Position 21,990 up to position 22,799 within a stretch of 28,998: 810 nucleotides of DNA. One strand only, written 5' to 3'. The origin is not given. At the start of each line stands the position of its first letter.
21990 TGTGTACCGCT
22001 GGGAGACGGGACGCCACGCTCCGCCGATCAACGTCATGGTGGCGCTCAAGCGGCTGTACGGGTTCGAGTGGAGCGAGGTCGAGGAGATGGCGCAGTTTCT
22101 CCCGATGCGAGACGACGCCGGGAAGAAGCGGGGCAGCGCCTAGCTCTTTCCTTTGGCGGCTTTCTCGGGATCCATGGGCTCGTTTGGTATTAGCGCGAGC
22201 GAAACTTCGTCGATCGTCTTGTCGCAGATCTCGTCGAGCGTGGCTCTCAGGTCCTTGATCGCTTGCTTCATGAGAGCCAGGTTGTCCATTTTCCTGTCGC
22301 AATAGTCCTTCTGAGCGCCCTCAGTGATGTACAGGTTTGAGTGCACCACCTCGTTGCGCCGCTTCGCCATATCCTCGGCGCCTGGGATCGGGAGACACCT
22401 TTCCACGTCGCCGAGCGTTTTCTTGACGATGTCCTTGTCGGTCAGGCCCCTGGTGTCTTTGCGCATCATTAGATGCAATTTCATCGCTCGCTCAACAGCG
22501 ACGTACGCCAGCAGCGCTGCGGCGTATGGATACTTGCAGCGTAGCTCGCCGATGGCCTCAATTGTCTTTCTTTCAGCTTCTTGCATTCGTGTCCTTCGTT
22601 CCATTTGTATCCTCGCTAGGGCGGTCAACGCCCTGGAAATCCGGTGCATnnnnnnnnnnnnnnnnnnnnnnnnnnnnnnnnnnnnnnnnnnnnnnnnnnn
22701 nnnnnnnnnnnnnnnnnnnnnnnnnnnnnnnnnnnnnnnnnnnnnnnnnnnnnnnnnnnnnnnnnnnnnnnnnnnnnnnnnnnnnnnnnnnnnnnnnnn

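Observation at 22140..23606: Three-gene minus-strand operon: membrane zinc-ribbon protein, GxxExxY (PD-(D/E)xK-like) protein, and HEPN-like protein. Candidate undescribed defense or abortive-infection module.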

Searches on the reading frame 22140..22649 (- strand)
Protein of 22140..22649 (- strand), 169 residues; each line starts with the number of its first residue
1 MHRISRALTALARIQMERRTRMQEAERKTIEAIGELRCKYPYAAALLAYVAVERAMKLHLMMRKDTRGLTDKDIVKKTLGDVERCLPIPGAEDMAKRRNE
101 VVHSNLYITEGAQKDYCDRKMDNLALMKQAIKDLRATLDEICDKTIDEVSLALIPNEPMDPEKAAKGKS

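Call 3: search_protein_families(library=pfam, proteins=[window:22140-22649:-], max_evalue=1)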
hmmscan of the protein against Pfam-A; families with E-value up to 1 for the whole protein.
window:22140-22649:- (169 aa): 2 families
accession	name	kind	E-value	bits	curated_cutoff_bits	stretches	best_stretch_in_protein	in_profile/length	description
PF18730.6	HEPN_Cthe2314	-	0.077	13.4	27.1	1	91-144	111-165/174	Cthe_2314-like HEPN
PF19994.4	GASH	-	0.099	12.3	27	1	122-161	18-57/398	GTPase-associated system helical domain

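Call 4: search_protein_families(library=padloc, proteins=[window:22140-22649:-], max_evalue=1)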
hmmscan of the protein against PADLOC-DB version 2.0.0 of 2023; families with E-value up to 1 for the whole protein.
window:22140-22649:- (169 aa): 0 families

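Call 6: search_protein_families(library=ncbifam, proteins=[window:22140-22649:-], max_evalue=1)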
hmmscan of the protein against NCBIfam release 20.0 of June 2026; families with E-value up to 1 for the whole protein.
window:22140-22649:- (169 aa): 0 families

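Call 7: search_protein_families(library=phrogs, proteins=[window:22140-22649:-], max_evalue=0.1)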
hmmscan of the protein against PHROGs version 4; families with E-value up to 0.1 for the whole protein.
window:22140-22649:- (169 aa): 1 family
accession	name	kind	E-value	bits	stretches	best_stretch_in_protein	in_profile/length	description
phrog_18620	-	moron, auxiliary metabolic gene and host takeover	0.06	14.3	0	22-57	22-59/65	membrane associated protein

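Call 10: find_homologous_proteins(query=window:22140-22604:-, max_evalue=0.01)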
Query window:22140-22604:- (154 aa): 2 proteins with E <= 0.01 among 37 candidates.
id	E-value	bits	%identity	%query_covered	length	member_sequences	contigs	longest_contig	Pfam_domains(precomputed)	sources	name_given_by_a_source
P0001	3.0e-90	318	100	96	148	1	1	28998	-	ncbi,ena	-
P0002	6.6e-18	83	36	96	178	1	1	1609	-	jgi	jgi:hypothetical protein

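Call 12: find_encoding_contigs(protein=P0002, flank=10000)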
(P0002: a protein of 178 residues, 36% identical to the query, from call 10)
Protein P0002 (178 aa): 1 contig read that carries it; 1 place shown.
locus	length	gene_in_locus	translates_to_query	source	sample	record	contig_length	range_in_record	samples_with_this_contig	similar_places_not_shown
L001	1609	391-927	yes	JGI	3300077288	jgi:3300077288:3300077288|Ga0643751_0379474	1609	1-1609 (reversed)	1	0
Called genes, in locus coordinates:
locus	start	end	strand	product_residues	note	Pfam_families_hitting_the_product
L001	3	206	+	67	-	?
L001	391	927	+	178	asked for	-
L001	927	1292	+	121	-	-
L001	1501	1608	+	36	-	?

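Call 13: find_encoding_contigs(protein=P0001, flank=10000)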
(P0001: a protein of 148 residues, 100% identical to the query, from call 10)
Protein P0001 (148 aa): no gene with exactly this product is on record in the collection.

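Call 27: search_solved_structures(query=A1, max_evalue=10, show_alignments=2)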
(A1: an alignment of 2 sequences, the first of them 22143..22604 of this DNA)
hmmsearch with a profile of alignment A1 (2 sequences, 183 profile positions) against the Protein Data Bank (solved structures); distinct sequences matched with E-value up to 10: 1.
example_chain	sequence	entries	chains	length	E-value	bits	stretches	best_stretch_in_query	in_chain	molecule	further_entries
6wpx_A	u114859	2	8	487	0.99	12.2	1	36-154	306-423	BlEst2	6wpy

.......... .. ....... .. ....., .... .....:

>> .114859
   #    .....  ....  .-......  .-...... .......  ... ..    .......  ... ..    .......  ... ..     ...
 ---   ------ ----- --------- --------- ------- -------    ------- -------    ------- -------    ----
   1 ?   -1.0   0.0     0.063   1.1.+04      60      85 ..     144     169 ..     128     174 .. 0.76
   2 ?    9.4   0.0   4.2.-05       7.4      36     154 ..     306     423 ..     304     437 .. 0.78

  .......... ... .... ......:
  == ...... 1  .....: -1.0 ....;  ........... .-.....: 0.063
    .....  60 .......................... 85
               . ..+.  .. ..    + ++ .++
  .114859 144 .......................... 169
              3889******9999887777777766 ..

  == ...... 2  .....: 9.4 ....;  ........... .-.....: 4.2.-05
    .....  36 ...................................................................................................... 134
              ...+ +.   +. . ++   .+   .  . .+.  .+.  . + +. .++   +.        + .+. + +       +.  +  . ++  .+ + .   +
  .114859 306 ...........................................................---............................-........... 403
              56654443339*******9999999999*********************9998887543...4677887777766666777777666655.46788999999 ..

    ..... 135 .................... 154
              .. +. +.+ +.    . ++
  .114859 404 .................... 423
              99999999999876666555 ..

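Call 28: predict_structure(alignment_id=A1)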
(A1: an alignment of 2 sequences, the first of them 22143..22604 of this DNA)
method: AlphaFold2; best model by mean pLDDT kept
length: 154 residues; sequences in the alignment: 2
mean_pLDDT: 44.4   pTM: 0.26
mean pLDDT of the five models: 44.4, 43.7, 43.3, 43.4, 40.4
residues with pLDDT >= 90: 0; 70-90: 0; 50-70: 38; < 50: 116
segments of 3 or more residues with pLDDT < 50: 1-4, 24-33, 41-51, 56-109, 126-146, 148-154
pLDDT, mean of each block of 10 residues (from residue 1): 51 57 47 50 46 49 42 38 32 34 41 53 50 33 44 38
secondary structure, 60 per line:
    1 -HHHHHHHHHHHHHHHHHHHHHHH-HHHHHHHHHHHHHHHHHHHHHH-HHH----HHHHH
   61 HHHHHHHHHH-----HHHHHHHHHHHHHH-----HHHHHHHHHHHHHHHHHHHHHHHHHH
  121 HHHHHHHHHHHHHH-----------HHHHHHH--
elements in order: H2-24 H26-47 H56-70 H76-89 H95-134 H146-152

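Call 32: search_protein_representatives(alignment_id=A1)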
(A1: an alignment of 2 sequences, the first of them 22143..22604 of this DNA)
Query: 2 sequences, 183 profile positions. Proteins with E-value up to 0.001 (for the whole library): 62; up to 1e-10: 42; up to 1e-30: 4. The best 62 are listed.
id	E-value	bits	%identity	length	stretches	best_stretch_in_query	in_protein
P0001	2.6e-75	268.4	-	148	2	85-183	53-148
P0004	9.2e-63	227.5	-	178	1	8-180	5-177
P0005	1.1e-40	155.6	-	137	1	49-181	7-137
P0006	1.5e-32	129.0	-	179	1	7-181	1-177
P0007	3.8e-30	121.2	-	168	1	8-173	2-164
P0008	4.8e-24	101.3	-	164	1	7-124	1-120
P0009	7.2e-24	100.7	-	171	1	9-166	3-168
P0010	6.5e-23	97.6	-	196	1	9-158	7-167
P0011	9.9e-23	97.0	-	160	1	8-164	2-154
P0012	1.4e-22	96.5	-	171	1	9-167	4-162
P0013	6.5e-22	94.4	-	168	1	11-160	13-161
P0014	8.3e-21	90.8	-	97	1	7-72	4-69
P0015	1.3e-20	90.1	-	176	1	10-167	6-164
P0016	3.6e-20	88.7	-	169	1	10-165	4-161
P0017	5.5e-20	88.1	-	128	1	12-122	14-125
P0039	1.6e-13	67.0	-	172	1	10-159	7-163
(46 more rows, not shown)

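Call 35: search_protein_families(library=pfam, alignment_id=A2, max_evalue=0.1)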
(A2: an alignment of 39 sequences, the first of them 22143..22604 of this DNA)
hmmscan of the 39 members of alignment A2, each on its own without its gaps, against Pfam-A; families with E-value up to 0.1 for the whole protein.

A. member 1, window:22143-22604:- (154 aa): 2 families
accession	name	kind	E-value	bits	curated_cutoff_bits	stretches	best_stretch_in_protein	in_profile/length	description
PF18730.6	HEPN_Cthe2314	-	0.065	13.7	27.1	1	75-129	110-165/174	Cthe_2314-like HEPN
PF19994.4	GASH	-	0.088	12.4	27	0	107-146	18-57/398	GTPase-associated system helical domain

B. families by the number of members that match (of 39 scanned): 18 families
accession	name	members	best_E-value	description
PF18730.6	HEPN_Cthe2314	2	0.0036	Cthe_2314-like HEPN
PF21826.1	DUF6887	1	0.0022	Family of unknown function (DUF6887)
PF18739.6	HEPN_Apea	1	0.0029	Apea-like HEPN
PF11338.13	DUF3140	1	0.0078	Protein of unknown function (DUF3140)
PF16035.10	Chalcone_2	1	0.0078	Chalcone isomerase like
PF11079.13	YqhG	1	0.01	Bacterial protein YqhG of unknown function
PF12166.14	Piezo_cap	1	0.01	Piezo non-specific cation channel, cap domain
PF10581.15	Synapsin_N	1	0.018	Synapsin N-terminal region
PF02799.21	NMT_C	1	0.032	Myristoyl-CoA:protein N-myristoyltransferase, C-terminal domain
PF17581.7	DUF5483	1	0.035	Family of unknown function (DUF5483)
PF05709.17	Sipho_tail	1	0.035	Phage tail protein RIFT-related domain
PF22035.1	Lpg0393_VPS9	1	0.049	Lpg0393 VPS9-like domain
PF20551.3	DUF6765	1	0.05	Family of unknown function (DUF6765)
PF21810.3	DUF6880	1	0.061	Family of unknown function (DUF6880)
PF24983.1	DUF7774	1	0.069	Domain of unknown function (DUF7774)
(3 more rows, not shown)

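Call 38: find_encoding_contigs(protein=P0006, flank=5000, max_places=4)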
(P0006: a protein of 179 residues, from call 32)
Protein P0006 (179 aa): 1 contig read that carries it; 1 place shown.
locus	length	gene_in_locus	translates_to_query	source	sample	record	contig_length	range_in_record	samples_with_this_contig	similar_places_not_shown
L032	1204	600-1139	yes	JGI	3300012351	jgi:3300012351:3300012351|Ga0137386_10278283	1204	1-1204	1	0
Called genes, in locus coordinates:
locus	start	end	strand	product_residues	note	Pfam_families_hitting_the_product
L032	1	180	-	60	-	?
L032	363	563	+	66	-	-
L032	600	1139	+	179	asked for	-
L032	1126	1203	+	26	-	?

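Call 39: find_homologous_proteins(query=A2, max_evalue=0.001)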
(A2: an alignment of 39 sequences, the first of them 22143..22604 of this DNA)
Query A2 (39 sequences) (154 aa, profile of the alignment): 13 proteins with E <= 0.001 among 2868 candidates.
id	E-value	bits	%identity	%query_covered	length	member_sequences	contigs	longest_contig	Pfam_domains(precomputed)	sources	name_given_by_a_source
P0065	2.4e-42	163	29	56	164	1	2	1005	-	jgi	jgi:hypothetical protein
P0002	7.2e-42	161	36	96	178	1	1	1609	-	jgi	jgi:hypothetical protein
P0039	6.7e-36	142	26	75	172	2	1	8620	-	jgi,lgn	-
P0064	1.0e-35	141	34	29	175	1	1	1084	-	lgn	-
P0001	9.4e-33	131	100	96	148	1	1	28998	-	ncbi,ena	-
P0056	6.1e-31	125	26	77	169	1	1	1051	-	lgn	-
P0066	7.5e-29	119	28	73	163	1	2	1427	-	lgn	-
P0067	1.6e-28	118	26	74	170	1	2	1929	-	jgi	-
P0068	2.6e-28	117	27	79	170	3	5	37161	-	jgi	jgi:hypothetical protein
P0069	1.4e-27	115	27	79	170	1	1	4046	-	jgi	jgi:hypothetical protein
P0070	5.3e-24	103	26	79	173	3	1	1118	-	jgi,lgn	-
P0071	1.9e-22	98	27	71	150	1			-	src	-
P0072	1.6e-11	62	42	23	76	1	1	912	-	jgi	jgi:hypothetical protein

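Call 40: find_encoding_contigs(protein=P0068, flank=6000, max_places=4)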
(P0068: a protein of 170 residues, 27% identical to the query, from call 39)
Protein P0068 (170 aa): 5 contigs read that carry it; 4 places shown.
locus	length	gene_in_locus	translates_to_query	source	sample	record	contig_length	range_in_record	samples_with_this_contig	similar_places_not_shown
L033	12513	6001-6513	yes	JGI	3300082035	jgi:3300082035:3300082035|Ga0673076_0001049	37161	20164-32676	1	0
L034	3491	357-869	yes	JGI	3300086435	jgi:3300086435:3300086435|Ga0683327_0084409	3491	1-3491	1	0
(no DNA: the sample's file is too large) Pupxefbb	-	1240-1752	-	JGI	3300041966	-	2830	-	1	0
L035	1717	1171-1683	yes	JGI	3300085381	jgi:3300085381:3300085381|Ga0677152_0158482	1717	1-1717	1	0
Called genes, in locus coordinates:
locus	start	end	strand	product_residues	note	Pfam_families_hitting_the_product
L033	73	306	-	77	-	PF09386:ParD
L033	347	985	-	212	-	PF00376:MerR, PF13411:MerR_1, PF09278:MerR-DNA-bind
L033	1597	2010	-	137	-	PF01850:PIN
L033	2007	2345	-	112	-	-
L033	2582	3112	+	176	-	PF13391:HNH_2 (weak), PF01844:HNH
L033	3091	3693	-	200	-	PF00589:Phage_integrase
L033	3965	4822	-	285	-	PF13340:DUF4096, PF01609:DDE_Tnp_1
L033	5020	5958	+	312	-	-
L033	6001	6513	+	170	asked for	-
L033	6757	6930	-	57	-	-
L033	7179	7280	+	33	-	-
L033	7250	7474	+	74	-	-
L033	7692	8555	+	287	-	PF13714:PEP_mutase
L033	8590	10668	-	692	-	PF02897:Peptidase_S9_N, PF00326:Peptidase_S9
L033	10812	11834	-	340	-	PF13379:NMT1_2, PF09084:NMT1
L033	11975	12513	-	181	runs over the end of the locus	-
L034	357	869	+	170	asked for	-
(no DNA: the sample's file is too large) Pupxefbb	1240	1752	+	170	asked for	-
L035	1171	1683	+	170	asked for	-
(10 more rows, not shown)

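Call 41: find_encoding_contigs(protein=P0039, flank=6000, max_places=3)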
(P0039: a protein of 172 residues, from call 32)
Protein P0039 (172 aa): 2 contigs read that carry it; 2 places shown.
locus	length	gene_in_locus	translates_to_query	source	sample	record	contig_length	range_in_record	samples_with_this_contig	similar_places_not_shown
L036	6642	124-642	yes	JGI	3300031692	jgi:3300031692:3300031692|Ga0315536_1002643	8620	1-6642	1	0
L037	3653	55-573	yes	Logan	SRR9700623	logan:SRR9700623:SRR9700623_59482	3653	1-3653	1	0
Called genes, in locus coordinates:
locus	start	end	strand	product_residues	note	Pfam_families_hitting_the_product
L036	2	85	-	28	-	?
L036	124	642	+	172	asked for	-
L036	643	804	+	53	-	-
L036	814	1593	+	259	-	-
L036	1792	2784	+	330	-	-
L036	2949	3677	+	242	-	PF18928:DUF5677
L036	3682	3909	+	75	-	-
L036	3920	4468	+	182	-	-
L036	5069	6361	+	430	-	-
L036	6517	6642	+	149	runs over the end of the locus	PF00583:Acetyltransf_1, PF13673:Acetyltransf_10 (weak), PF13508:Acetyltransf_7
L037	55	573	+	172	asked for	-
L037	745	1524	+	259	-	-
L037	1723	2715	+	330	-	-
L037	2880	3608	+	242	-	PF18928:DUF5677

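Call 42: find_encoding_contigs(protein=P0069, flank=6000, max_places=3)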
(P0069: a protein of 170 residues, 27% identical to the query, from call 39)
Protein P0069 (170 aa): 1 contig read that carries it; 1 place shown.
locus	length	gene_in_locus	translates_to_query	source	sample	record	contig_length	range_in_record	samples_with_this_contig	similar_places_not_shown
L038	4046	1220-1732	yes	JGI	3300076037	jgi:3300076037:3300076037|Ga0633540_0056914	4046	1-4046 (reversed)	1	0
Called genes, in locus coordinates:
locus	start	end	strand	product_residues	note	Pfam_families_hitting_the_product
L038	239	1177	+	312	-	-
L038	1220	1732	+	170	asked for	-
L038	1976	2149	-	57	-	-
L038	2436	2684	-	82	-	-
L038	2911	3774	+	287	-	PF13714:PEP_mutase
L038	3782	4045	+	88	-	?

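Call 43: predict_structure(alignment_id=A2)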
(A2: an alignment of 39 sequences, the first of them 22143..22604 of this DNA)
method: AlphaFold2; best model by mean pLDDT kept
length: 154 residues; sequences in the alignment: 39
mean_pLDDT: 88.7   pTM: 0.82
mean pLDDT of the five models: 88.7, 86.9, 86.0, 85.4, 83.2
residues with pLDDT >= 90: 93; 70-90: 53; 50-70: 8; < 50: 0
segments of 3 or more residues with pLDDT < 50: none
pLDDT, mean of each block of 10 residues (from residue 1): 85 95 96 96 90 90 95 89 87 83 94 95 89 84 72 63
secondary structure, 60 per line:
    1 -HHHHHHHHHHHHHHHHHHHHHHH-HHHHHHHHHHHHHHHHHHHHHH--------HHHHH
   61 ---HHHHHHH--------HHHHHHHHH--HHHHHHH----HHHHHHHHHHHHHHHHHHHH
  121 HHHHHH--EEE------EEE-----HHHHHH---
elements in order: H2-24 H26-47 H56-60 H64-70 H79-87 H90-96 H101-126 E129-131 E138-140 H146-151

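Call 44: search_protein_families(library=pfam, proteins=[L033:5020-5958:+, L036:814-1593:+, L036:1792-2784:+, L001:927-1292:+, L032:363-563:+, L036:643-804:+], max_evalue=0.1)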
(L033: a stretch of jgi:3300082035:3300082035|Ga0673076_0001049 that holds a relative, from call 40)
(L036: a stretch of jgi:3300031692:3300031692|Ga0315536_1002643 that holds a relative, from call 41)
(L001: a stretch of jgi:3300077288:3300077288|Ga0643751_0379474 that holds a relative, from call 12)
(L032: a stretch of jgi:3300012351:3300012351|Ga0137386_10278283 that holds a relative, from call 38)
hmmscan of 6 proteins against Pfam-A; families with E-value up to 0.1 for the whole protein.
L033:5020-5958:+ (312 aa): 1 family
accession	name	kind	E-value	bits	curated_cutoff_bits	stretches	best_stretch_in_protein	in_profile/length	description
PF22795.1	DUF4796_N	-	0.079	13.2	27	1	230-244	14-28/29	DUF4796 N-terminal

L036:814-1593:+ (259 aa): 1 family
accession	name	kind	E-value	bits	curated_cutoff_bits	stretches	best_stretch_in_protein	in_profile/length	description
PF13643.11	DUF4145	-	0.072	13.6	23.1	0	119-161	5-47/88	Domain of unknown function (DUF4145)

L036:1792-2784:+ (330 aa): 3 families
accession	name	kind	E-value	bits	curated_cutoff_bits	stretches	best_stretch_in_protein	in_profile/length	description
PF05014.21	Nuc_deoxyrib_tr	-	0.031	14.9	28.8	1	220-268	48-98/117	Nucleoside 2-deoxyribosyltransferase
PF14277.12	DUF4364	-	0.037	14.3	26.9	0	135-183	35-83/162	Domain of unknown function (DUF4364)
PF24239.1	DUF7447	-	0.048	14.3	24.1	0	186-226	14-57/89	Family of unknown function (DUF7447)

L001:927-1292:+ (121 aa): 0 families

L032:363-563:+ (66 aa): 0 families

L036:643-804:+ (53 aa): 0 families

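Call 51: fold_search(model_id=the predicted structure, library=pdb)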
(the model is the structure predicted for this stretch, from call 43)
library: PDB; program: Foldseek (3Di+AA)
matches with E <= 10: 178; with E <= 0.001: 0
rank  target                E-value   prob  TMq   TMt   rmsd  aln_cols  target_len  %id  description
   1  2hsb                  4.9e-01  0.91  0.48  0.55   5.2       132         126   15  Crystal structure of a hepn domain containing protein (af_0298) from archaeoglobus fulgidus at 1.95 A resolution (released 2006-08-15)
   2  1wwp_A                7.4e-01  0.33  0.29  0.34   7.4       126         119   19  Crystal structure of ttk003001694 from Thermus Thermophilus HB8 (released 2005-07-12)
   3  8h38_H                9.5e-01  0.08  0.18  0.16  19.4       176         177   10  Cryo-EM Structure of the KBTBD2-CRL3~N8-CSN(mutate) complex (released 2023-10-11)
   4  1jog_A                1.8e+00  0.33  0.39  0.43   6.0       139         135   14  Structure of HI0074 from Heamophilus Influenzae reveals the fold of a substrate binding domain of a nucleotidyltransfe (released 2002-12-18)
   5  5xkv                  1.8e+00  0.06  0.17  0.18  14.4       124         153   10  structure of sperm whale myoglobin F138W (released 2018-05-16)
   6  9bj7_W                1.9e+00  0.21  0.35  0.33   9.2       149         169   16  Crystal structure of the N-terminal truncated AbiV (residues 24-201) (released 2025-08-13)
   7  8ka6_A                1.9e+00  0.15  0.30  0.31   9.0       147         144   19  De novo design protein -NA7 (released 2024-08-07)
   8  9bj6_A                2.0e+00  0.25  0.36  0.30  10.3       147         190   15  Crystal structure of the HEPN family member AbiV, an RNase in a two-component antiphage system in Lactococcus lactis (released 2025-08-13)
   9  9qwr_B                2.0e+00  0.07  0.17  0.16  16.8       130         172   15  MIC60 helical bundle dimer (released 2026-02-25)
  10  9bj6_D                2.1e+00  0.23  0.40  0.39  11.8       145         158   14  Crystal structure of the HEPN family member AbiV, an RNase in a two-component antiphage system in Lactococcus lactis (released 2025-08-13)
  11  1jog_D                2.1e+00  0.16  0.28  0.31   8.6       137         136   15  Structure of HI0074 from Heamophilus Influenzae reveals the fold of a substrate binding domain of a nucleotidyltransfe (released 2002-12-18)
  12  9bj7_L                2.2e+00  0.30  0.40  0.40  10.8       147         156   15  Crystal structure of the N-terminal truncated AbiV (residues 24-201) (released 2025-08-13)
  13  9bj7_A                2.5e+00  0.20  0.36  0.34  11.2       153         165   16  Crystal structure of the N-terminal truncated AbiV (residues 24-201) (released 2025-08-13)
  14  9bj7_G                2.7e+00  0.18  0.37  0.35  11.1       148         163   16  Crystal structure of the N-terminal truncated AbiV (residues 24-201) (released 2025-08-13)
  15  2lxl_MODEL_1_A        2.7e+00  0.08  0.22  0.21  12.9       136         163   13  Lip5(mit)2 (released 2012-11-28)
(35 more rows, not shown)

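Call 52: find_related_loci(query=A3, collection=metagenome_contigs, flank=4000)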
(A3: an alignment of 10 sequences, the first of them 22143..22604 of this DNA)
Query A3 (154 aa) in metagenome_contigs; peptide patterns used: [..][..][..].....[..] (x = any residue, [..] = any of these).
35 stretches matched a pattern; 8 encode a relative of the query (tblastn E <= 1e-3); 8 distinct loci.
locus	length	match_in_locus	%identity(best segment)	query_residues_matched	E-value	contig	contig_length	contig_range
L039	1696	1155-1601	36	11-131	2e-21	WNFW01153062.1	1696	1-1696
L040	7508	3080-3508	36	11-123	4e-19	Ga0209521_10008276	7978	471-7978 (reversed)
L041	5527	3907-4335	36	11-123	4e-19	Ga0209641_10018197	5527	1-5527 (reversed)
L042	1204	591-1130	32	4-152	7e-19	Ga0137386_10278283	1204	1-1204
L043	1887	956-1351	36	11-145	2e-18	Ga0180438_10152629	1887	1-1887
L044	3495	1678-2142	35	7-133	5e-17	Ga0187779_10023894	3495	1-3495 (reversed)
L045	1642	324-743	33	11-124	3e-14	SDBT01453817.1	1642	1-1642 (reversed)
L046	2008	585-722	35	61-106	4e-5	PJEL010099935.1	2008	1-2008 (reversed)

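Call 53: find_related_loci(query=A3, collection=viral_contigs, flank=4000)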
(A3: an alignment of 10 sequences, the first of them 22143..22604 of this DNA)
Query A3 (154 aa) in viral_contigs; peptide patterns used: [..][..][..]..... (x = any residue, [..] = any of these).
22 stretches matched a pattern, but none encodes a relative of the query by tblastn (E <= 1e-3).
